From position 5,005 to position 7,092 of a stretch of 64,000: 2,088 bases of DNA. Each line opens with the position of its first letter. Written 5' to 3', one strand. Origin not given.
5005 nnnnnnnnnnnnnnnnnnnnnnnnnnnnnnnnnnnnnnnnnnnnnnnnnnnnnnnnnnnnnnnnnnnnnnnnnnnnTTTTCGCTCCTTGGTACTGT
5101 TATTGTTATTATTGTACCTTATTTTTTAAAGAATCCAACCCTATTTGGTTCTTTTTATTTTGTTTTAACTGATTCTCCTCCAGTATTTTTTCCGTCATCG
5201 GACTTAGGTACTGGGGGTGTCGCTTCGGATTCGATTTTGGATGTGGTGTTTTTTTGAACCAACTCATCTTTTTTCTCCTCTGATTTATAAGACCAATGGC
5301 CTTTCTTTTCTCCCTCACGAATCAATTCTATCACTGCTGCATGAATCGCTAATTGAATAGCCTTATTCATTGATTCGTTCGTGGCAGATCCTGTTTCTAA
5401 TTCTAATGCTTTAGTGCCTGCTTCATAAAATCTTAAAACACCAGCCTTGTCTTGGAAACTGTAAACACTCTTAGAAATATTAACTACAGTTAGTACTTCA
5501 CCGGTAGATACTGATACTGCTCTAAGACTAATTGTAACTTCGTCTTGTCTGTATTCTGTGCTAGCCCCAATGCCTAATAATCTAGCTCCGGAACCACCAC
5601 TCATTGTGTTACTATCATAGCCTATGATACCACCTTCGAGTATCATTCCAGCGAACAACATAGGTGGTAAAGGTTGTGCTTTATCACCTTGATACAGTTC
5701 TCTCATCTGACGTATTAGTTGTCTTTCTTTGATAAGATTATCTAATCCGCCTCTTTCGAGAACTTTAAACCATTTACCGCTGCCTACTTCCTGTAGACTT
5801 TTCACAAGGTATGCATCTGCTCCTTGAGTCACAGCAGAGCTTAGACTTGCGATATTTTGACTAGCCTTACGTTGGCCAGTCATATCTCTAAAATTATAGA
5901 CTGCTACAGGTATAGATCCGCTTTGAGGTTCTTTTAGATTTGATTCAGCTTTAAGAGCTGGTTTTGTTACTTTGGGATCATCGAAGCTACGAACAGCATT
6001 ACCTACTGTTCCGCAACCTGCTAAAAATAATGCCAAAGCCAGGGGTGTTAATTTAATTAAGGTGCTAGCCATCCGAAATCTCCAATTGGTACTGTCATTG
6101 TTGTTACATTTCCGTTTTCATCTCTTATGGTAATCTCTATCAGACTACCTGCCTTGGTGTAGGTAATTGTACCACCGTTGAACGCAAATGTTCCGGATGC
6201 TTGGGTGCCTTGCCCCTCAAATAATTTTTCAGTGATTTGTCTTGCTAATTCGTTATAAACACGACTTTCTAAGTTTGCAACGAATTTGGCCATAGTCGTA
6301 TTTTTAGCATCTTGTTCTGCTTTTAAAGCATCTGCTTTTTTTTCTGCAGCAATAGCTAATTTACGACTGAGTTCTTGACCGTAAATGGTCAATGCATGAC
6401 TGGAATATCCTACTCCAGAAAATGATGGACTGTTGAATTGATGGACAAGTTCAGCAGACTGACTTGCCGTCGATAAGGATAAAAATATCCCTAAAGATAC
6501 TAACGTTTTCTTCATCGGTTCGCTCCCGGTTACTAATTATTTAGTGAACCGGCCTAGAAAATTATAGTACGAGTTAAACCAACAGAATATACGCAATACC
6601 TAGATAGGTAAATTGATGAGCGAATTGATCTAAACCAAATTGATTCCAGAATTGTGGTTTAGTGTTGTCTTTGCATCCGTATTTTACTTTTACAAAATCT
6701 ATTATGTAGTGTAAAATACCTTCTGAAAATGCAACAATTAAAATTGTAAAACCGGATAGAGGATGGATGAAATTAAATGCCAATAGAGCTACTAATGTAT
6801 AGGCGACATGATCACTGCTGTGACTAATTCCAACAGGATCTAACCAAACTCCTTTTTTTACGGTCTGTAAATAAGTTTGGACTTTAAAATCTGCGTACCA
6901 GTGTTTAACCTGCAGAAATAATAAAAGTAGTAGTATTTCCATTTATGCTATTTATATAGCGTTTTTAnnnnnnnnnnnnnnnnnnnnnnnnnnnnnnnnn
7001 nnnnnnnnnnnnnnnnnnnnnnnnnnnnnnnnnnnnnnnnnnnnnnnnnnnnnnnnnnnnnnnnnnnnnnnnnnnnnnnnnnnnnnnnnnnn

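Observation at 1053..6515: Phage-borne curli (functional amyloid) secretion module: csgF-csgG, curlin subunit, and curlin-repeat fusion proteins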

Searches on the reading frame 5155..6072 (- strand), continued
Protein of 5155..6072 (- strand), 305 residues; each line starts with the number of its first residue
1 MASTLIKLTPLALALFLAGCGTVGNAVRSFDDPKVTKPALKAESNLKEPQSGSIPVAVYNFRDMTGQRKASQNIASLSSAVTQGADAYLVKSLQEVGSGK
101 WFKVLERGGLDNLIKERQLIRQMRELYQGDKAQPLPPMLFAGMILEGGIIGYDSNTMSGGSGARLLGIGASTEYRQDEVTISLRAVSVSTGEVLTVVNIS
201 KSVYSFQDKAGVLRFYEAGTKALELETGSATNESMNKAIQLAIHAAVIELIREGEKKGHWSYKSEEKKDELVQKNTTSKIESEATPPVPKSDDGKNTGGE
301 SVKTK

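Call 78: search_protein_families(library=pfam, proteins=[L002:11910-13745:+, L001:11649-13700:+, L045:14011-16032:+], max_evalue=0.001)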
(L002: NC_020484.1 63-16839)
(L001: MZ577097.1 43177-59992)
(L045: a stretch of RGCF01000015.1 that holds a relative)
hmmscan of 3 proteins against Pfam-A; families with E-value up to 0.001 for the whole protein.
L002:11910-13745:+ (611 aa): 2 families
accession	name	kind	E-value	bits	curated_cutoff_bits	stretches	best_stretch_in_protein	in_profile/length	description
PF05226.16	CHASE2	-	9.1e-39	134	26.3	1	15-320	2-253/257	CHASE2 domain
PF00211.25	Guanylate_cyc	-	2.7e-19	69.9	21.9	1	420-607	7-179/183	Adenylate and Guanylate cyclase catalytic domain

L001:11649-13700:+ (683 aa): 2 families
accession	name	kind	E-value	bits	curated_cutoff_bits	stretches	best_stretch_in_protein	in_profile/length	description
PF05226.16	CHASE2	-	8.1e-41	140.7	26.3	1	15-329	4-250/257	CHASE2 domain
PF00211.25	Guanylate_cyc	-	1e-18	68.1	21.9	1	424-600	6-174/183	Adenylate and Guanylate cyclase catalytic domain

L045:14011-16032:+ (674 aa): 2 families
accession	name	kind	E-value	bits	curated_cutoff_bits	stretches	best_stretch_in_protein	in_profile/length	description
PF05226.16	CHASE2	-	1.1e-35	123.8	26.3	1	19-325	7-255/257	CHASE2 domain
PF00211.25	Guanylate_cyc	-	5.3e-19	69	21.9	1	421-602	7-179/183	Adenylate and Guanylate cyclase catalytic domain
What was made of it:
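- On FecR-domain protein + CHASE2 sensor pair: CHASE2, E 4e-35, in the adjacent cyclase and in the HTVC008M, Melnitz and L045 versions (call 78).
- FecR + CHASE2: the cyclase has a CHASE2 domain in this lineage, HTVC008M, Melnitz and L045 (call 78).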

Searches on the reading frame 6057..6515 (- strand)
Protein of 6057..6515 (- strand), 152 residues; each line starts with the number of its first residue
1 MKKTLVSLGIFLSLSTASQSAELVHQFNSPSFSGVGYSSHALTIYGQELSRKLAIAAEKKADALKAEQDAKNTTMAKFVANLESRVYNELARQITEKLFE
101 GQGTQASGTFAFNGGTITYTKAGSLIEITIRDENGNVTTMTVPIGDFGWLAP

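Call 3: search_protein_families(library=pfam, proteins=[window:6057-6515:-], max_evalue=0.1)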
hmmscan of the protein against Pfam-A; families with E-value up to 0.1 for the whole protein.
window:6057-6515:- (152 aa): 3 families
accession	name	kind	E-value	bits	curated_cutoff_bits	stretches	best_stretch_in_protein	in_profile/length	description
PF10614.14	CsgF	-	2.1e-17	63.9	25.8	1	8-143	5-132/132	Type VIII secretion system (T8SS), CsgF protein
PF13911.12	AhpC-TSA_2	-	0.0042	17.9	27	1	62-120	50-109/114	AhpC/TSA antioxidant enzyme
PF17963.7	Big_9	-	0.033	15.5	23.6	1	102-144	40-88/89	Bacterial Ig domain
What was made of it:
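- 6057..6515 (-): csgF homologue, 152 aa. It has a Sec signal peptide. The mature N-terminus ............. carries the conserved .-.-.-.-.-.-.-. plug motif. Pfam PF10614, E 2.1e-17, covering 8-143 (call 3).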

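Call 35: search_solved_structures(query=window:6057-6515:-, show_alignments=1, max_evalue=0.01)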
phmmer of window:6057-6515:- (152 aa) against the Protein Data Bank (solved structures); distinct sequences matched with E-value up to 0.01: 0.
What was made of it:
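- On Curli / type VIII secretion system: No direct sequence hit to a PDB CsgF chain (call 35).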

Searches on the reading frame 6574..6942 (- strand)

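Call 3: search_protein_families(library=pfam, proteins=[window:6574-6942:-], max_evalue=0.1)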
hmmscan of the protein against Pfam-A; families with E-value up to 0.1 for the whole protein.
window:6574-6942:- (122 aa): 1 family
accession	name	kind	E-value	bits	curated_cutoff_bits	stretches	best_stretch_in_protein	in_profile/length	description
PF11750.13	DUF3307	-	9.4e-07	29.3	23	1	7-113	2-102/127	Protein of unknown function (DUF3307)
